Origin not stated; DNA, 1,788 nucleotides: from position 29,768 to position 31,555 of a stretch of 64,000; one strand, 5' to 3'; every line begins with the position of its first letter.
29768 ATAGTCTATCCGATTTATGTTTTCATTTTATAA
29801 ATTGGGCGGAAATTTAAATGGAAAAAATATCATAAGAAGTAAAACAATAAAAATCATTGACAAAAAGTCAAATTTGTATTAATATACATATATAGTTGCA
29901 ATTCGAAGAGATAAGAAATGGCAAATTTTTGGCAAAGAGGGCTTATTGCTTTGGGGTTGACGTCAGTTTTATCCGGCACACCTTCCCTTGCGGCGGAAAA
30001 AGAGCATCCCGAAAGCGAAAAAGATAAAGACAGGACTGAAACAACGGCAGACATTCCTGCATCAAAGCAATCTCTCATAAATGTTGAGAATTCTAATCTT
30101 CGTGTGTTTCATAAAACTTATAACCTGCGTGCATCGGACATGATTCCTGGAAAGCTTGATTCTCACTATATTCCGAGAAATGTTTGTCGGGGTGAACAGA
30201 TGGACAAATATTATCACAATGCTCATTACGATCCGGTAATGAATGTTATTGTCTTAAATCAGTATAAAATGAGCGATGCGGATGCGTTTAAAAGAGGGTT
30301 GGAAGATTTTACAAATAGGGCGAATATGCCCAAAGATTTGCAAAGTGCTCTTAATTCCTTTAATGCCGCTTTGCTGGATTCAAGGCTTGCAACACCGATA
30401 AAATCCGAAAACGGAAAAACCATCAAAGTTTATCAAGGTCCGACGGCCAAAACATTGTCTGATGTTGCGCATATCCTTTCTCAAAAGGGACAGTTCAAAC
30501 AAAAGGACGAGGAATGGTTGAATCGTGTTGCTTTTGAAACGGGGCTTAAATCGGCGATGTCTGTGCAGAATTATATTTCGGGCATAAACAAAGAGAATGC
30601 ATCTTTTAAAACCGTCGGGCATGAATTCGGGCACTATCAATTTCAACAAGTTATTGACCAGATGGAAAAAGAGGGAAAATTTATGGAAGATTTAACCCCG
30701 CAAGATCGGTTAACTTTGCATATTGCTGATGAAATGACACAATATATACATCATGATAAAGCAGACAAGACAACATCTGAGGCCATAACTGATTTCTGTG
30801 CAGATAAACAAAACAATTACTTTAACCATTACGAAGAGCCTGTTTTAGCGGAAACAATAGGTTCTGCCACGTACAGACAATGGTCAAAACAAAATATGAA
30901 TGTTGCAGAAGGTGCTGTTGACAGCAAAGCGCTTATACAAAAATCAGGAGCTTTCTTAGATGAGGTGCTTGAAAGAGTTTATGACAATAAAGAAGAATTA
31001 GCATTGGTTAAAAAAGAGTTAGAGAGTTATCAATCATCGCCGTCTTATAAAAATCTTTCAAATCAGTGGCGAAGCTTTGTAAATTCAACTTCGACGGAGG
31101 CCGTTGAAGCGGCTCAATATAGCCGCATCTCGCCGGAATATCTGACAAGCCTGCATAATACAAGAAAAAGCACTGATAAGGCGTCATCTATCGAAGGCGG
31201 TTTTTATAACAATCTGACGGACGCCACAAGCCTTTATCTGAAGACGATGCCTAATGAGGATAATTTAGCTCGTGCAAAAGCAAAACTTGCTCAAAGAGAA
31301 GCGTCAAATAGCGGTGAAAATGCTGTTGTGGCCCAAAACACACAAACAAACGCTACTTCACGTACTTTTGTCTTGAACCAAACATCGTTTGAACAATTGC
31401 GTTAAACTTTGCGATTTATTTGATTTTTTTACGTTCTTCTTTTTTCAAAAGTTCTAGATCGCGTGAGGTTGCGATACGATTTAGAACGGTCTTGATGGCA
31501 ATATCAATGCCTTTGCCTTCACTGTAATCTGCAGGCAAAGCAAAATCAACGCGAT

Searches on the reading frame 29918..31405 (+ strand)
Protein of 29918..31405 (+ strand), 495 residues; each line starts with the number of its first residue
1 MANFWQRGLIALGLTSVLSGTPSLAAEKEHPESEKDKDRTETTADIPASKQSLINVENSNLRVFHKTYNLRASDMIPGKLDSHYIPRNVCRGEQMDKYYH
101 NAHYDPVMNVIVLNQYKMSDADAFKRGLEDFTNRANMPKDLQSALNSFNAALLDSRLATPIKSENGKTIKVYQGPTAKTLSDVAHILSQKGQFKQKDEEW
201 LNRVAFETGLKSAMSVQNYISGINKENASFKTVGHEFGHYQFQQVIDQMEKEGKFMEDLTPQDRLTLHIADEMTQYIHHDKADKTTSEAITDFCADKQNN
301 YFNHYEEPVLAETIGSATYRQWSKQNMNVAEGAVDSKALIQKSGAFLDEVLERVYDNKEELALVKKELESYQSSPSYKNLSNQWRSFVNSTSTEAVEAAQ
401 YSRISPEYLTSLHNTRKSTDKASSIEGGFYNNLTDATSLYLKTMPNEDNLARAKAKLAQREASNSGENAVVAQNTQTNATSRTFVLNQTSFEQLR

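Call 66: find_encoding_contigs(protein=window:29918-31405:+, flank=10000, max_places=1)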
Protein window:29918-31405:+ (495 aa): 3 contigs read that carry it; 1 place shown.
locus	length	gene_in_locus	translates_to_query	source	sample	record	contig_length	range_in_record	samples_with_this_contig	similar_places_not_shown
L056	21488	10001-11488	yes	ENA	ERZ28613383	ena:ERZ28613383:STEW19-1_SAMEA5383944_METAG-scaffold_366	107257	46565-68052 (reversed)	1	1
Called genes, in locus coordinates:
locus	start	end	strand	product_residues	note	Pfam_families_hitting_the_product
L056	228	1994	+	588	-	PF01336:tRNA_anti-codon, PF00152:tRNA-synt_2, PF02938:GAD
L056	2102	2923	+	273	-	PF02811:PHP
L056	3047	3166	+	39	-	-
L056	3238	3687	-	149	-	PF01741:MscL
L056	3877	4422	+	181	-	-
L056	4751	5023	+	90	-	-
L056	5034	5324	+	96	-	-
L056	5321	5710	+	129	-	-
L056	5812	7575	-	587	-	PF00111:Fer2, PF13510:Fer2_4, PF00037:Fer4 (faint), PF10588:NADH-G_4Fe-4S_3, PF12838:Fer4_7 (weak), PF13187:Fer4_9 (weak), PF02906:Fe_hyd_lg_C, PF02256:Fe_hyd_SSU, +1 more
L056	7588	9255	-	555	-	PF01257:2Fe-2S_thioredx (weak), PF01512:Complex1_51K, PF10531:SLBB (weak), PF10589:NADH_4Fe-4S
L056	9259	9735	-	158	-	PF01257:2Fe-2S_thioredx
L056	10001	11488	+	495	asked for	-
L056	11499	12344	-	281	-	PF12710:HAD (faint)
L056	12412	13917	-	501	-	PF20154:LNT_N, PF00795:CN_hydrolase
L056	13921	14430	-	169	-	PF02130:YbeY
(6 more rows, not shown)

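Call 81: search_protein_families(library=ncbifam, proteins=[window:29918-31405:+], max_evalue=0.01)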
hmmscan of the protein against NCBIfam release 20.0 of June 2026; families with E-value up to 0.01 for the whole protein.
window:29918-31405:+ (495 aa): 0 families
